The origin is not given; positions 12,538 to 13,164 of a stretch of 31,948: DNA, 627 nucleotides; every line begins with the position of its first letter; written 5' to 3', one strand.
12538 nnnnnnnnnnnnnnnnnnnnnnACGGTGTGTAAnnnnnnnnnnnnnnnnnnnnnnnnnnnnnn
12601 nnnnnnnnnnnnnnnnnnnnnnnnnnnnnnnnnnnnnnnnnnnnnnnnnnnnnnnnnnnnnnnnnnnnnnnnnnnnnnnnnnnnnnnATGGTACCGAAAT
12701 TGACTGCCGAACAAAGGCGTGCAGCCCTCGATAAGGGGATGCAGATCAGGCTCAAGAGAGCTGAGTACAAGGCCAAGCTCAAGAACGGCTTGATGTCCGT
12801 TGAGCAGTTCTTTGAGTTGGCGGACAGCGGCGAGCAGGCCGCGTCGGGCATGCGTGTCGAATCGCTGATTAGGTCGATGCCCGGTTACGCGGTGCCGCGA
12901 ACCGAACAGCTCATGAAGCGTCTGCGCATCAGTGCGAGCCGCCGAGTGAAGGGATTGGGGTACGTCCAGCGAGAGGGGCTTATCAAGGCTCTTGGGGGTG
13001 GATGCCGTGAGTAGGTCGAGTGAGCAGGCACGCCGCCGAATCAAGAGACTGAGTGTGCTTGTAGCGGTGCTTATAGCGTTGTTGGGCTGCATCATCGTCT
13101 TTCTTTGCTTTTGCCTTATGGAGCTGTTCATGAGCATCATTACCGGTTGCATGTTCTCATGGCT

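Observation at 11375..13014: Phage-encoded actinobacterial IHF (mIHF) immediately downstream of an intact tyrosine integrase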

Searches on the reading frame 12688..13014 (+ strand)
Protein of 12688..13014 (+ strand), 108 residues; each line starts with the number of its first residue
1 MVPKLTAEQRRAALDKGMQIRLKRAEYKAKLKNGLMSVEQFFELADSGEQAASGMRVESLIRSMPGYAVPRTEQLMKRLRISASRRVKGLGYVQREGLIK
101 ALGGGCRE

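Call 6: search_protein_families(library=pfam, proteins=[window:12688-13014:+], max_evalue=0.01)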
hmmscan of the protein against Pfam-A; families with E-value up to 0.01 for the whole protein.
window:12688-13014:+ (108 aa): 1 family
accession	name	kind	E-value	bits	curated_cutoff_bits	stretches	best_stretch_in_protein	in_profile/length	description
PF22525.1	H2TH_5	-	1.5e-14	54.2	27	1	31-100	1-69/71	S13-like H2TH domain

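Call 8: search_protein_families(library=ncbifam, proteins=[window:12688-13014:+], max_evalue=0.01)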
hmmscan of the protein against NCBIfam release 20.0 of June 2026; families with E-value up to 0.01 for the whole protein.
window:12688-13014:+ (108 aa): 1 family
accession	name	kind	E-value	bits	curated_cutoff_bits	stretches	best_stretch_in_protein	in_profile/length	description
NF041260.1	actino_IHF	equivalog_domain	6.8e-27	94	60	1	2-102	2-101/102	integration host factor, actinobacterial type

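Call 9: search_solved_structures(query=window:12688-13014:+, max_evalue=1, show_alignments=3)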
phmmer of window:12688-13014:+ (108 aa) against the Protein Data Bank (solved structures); distinct sequences matched with E-value up to 1: 15.
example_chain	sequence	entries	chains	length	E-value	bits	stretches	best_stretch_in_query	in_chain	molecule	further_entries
4itq_A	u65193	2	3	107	2.3e-15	60.2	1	2-103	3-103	Putative uncharacterized protein SCO1480 | SCO1480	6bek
6tob_A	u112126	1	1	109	4.7e-14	56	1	2-104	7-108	Integration host factor MIHF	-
4v8m_AU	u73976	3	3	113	0.052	17.4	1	56-102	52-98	40S RIBOSOMAL PROTEIN S25, PUTATIVE | 40S ribosomal protein S25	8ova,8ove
5opt_a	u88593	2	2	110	0.11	16.4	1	3-102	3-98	Ribosomal protein S25, putative | 40S ribosomal protein S25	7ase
6wdr_Z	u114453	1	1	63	0.5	14.2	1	57-103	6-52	40S ribosomal protein S25-A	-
6snt_Z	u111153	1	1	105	0.54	14.2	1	54-103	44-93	40S ribosomal protein S25-A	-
4u3m_D5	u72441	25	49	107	0.57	14.1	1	54-103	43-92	40S ribosomal protein S25-A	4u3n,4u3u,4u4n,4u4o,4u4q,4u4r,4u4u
3j6x_25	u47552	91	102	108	0.58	14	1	54-103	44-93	40S ribosomal protein S25 | 40S ribosomal protein rpS25 (S25e) | 40S ribosomal protein S25-A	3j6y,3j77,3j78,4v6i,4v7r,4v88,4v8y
6i7o_K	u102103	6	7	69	0.6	14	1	57-103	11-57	40S ribosomal protein S25-A | RPS25A isoform 1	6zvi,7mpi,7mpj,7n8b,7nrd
4uer_8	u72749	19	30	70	0.61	14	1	57-103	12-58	ES25 | 40S ribosomal protein S25-A | Small ribosomal subunit protein eS25A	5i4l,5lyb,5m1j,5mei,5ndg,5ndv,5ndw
4v92_BZ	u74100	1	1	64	0.67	13.8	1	57-103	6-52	ES25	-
8ut0_AA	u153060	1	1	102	0.67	13.8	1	55-103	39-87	40S ribosomal protein S25-A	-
6t4q_SZ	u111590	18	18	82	0.73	13.7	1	56-103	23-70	40S ribosomal protein S25-A | 40S ribosomal protein S25 | Small ribosomal subunit protein eS25A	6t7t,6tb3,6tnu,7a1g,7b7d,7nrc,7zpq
1ad6_A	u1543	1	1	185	0.86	13.5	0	82-108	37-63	RETINOBLASTOMA TUMOR SUPPRESSOR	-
1gux_A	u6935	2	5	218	0.97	13.3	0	82-108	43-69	RETINOBLASTOMA PROTEIN | RETINOBLASTOMA-ASSOCIATED PROTEIN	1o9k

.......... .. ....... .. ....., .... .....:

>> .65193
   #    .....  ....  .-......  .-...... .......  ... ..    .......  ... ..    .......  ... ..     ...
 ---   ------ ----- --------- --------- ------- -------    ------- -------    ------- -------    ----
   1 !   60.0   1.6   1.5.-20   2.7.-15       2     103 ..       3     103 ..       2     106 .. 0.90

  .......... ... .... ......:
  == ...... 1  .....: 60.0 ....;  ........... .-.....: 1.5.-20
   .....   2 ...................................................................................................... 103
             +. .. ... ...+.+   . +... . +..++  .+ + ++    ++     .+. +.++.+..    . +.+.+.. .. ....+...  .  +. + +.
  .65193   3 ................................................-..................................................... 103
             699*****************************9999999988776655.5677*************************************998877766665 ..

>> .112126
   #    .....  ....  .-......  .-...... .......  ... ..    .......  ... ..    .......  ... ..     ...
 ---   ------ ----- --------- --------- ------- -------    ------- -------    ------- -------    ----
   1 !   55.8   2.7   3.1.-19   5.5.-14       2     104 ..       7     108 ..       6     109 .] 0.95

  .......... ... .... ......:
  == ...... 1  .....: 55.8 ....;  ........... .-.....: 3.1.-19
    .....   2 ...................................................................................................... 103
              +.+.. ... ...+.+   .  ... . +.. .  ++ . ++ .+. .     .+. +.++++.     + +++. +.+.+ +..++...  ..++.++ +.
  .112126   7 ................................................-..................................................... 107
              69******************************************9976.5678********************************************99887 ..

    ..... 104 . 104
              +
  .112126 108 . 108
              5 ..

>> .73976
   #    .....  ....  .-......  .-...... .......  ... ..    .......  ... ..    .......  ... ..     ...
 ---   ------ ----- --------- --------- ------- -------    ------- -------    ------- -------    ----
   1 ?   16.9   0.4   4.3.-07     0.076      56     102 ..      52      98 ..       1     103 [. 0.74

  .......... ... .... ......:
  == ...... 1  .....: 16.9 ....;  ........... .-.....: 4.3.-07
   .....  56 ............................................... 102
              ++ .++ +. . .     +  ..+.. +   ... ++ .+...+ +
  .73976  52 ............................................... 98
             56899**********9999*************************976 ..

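Call 11: search_dna_similar(query=window:12688-13014:+, collection=phages, mode=protein, max_evalue=0.001, max_rows=40)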
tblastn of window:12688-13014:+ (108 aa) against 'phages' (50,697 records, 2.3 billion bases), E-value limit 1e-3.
Records with a match: 1; places in all: 1; records where one place covers at least 80% of the query: 1.
Best place of each record, by identity: <60% 1.
By first word of the organism name: Saccharomonospora 1.
By host as written in the record: Saccharomonospora sp. 1.
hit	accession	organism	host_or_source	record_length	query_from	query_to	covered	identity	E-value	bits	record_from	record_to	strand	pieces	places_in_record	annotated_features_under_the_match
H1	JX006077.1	Saccharomonospora phage PIS 136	Saccharomonospora sp.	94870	3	108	98%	34.3%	3e-5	47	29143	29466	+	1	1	integration host factor MihF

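Call 28: search_protein_families(library=phrogs, proteins=[window:12688-13014:+], max_evalue=0.001)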
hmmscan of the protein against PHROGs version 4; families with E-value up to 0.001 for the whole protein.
window:12688-13014:+ (108 aa): 1 family
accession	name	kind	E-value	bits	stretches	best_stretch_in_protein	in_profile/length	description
phrog_21723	-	unknown function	1.1e-07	33.4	1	1-97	1-95/118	-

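Call 37: find_homologous_proteins(query=window:12688-13014:+, max_evalue=0.00001)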
Query window:12688-13014:+ (108 aa): 40 proteins with E <= 0.00001 among 62 candidates.
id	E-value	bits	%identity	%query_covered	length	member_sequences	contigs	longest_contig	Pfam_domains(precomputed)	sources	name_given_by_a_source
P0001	5.1e-60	218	99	100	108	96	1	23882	PF22525.2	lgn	-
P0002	6.6e-60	217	99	100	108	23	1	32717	PF22525.2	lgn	-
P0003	2.6e-54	199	92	100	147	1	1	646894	PF22525.2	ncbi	ncbi:MAG: integration host factor, actinobacterial type [Collinsella sp.]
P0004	5.0e-54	199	91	100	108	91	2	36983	PF22525.2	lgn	-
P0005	5.7e-53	195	91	100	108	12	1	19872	PF22525.2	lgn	-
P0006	1.6e-52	194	87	100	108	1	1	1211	PF22525.2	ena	-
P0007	3.4e-52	193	85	100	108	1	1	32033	PF22525.2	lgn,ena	-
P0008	1.9e-51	190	84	100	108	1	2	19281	PF22525.2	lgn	-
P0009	4.7e-51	189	84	100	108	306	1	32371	PF22525.2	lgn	-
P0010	5.5e-51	189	85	100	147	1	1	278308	PF22525.2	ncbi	ncbi:MAG: integration host factor, actinobacterial type [Collinsella sp.]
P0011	8.7e-51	188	82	100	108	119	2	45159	PF22525.2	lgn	-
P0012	2.2e-50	187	83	100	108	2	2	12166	PF22525.2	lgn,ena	-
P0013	1.6e-40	155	74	96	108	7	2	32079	PF22525.2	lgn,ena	-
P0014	2.4e-39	151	73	96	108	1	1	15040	PF22525.2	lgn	-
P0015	4.3e-39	151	73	96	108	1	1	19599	PF22525.2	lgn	-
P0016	1.3e-38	149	72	96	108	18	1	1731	PF22525.2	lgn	-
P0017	6.8e-37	144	70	96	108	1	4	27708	PF22525.2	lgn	-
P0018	4.6e-36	141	68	100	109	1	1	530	PF22525.2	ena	-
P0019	5.7e-34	134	68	96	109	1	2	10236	PF22525.2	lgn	-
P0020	8.2e-34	134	62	100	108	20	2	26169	PF22525.2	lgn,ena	-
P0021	3.2e-33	132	67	96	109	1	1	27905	PF22525.2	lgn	-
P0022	3.3e-33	132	66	96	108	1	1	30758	PF22525.2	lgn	-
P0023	1.2e-32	130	60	100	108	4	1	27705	PF22525.2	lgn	-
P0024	1.8e-32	129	66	97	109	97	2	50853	PF22525.2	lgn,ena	-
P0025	2.8e-29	119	61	94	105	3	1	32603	PF22525.2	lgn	-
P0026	1.6e-25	107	54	99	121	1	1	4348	PF22525.2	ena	-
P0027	7.2e-25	105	59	100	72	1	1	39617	PF22525.2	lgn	-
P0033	9.8e-18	82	48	94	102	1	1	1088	PF22525.2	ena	-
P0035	5.5e-14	70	46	90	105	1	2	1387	PF22525.2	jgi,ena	-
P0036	2.7e-13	68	46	86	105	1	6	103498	PF22525.2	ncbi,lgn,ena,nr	ncbi:MAG: hypothetical protein HPY75_07925 [Actinobacteria bacterium]|nr:hypothetical protein [Actin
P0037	9.0e-13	66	44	90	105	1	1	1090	PF22525.2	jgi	jgi:ribosomal protein L9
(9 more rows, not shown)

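Call 54: get_annotated_region(hit=H1, flank=6000)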
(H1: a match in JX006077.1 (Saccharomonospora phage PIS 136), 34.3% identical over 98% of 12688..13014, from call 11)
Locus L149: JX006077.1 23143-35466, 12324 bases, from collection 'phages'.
description: Saccharomonospora phage PIS 136, complete genome.
organism: Saccharomonospora phage PIS 136 (NCBI taxid 182851)
taxonomy: Viruses; Duplodnaviria; Heunggongvirae; Uroviricota; Caudoviricetes
host: Saccharomonospora sp.; source: soil; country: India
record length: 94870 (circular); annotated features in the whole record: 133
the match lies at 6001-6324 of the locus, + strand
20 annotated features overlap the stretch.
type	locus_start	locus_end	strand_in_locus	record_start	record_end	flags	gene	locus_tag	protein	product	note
CDS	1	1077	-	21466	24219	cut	-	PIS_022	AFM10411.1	hypothetical protein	-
CDS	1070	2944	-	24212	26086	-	pas4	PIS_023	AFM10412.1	Pas4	-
CDS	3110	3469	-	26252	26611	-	-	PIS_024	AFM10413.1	hypothetical protein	DUF1360 [pfam07098] domain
CDS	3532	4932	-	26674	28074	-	-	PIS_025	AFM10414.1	hypothetical protein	COG5410 uncharacterized protein function domain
CDS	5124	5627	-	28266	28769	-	-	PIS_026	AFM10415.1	hypothetical protein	COG2123, RNase PH-related exoribonuclease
CDS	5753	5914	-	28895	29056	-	-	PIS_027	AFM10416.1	hypothetical protein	-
CDS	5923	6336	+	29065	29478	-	-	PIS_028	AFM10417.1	integration host factor MihF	-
CDS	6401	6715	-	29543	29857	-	-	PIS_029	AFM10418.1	hypothetical protein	-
CDS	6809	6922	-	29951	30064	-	-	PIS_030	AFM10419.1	hypothetical protein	-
CDS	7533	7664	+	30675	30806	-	-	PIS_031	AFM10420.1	hypothetical protein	-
CDS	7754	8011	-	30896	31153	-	-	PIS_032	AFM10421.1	hypothetical protein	-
CDS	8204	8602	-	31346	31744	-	-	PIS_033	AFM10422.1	hypothetical protein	-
CDS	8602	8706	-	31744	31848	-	-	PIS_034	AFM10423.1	hypothetical protein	-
CDS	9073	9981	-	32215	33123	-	-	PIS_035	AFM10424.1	hypothetical protein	-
CDS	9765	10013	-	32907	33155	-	whiB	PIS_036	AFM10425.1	WhiB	Whib [pfam02467] transcription factor WhiB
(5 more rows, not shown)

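Call 73: find_encoding_contigs(protein=P0026, flank=5000, max_places=3)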
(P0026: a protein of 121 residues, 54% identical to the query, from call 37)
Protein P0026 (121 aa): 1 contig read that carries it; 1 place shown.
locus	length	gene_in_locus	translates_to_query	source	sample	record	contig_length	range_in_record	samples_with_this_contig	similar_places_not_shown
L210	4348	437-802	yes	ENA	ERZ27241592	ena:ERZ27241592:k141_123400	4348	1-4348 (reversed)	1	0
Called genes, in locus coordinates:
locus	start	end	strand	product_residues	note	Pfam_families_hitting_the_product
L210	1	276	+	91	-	?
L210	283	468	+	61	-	-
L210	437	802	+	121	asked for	PF22525:H2TH_5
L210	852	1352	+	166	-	-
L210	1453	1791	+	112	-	PF01844:HNH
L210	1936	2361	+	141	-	-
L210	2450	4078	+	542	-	PF03354:TerL_ATPase, PF20441:TerL_nuclease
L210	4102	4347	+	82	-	?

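Call 74: find_encoding_contigs(protein=P0036, flank=4000, max_places=2)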
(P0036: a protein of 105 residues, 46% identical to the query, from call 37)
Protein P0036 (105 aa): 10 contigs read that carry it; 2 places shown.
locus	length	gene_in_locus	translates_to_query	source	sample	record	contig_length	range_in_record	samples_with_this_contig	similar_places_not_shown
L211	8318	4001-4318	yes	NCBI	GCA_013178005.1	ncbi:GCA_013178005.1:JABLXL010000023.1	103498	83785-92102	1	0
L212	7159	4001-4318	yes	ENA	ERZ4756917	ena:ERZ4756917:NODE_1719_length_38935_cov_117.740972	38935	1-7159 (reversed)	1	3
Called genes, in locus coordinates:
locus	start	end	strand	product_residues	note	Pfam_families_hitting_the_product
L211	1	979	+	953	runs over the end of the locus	PF25596:CPSase_L_D1, PF02786:CPSase_L_D2, PF02142:MGS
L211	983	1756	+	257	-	PF10418:DHODB_Fe-S_bind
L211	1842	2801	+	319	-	PF01180:DHO_dh, PF01207:Dus (faint)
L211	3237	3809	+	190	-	PF00156:Pribosyltran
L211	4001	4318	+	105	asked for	PF22525:H2TH_5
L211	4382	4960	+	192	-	PF00625:Guanylate_kin, PF13191:AAA_16 (weak), PF13671:AAA_33 (weak), PF13238:AAA_18 (faint)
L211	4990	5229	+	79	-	PF01192:RNA_pol_Rpb6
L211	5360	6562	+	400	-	PF02441:Flavoprotein, PF04127:DFP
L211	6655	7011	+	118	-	-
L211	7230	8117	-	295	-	PF00561:Abhydrolase_1, PF12146:Hydrolase_4, PF12697:Abhydrolase_6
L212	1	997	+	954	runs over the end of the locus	PF25596:CPSase_L_D1, PF02786:CPSase_L_D2, PF02142:MGS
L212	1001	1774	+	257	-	PF10418:DHODB_Fe-S_bind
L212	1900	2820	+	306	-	PF01180:DHO_dh, PF01207:Dus (faint)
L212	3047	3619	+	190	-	PF00156:Pribosyltran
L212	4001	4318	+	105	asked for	PF22525:H2TH_5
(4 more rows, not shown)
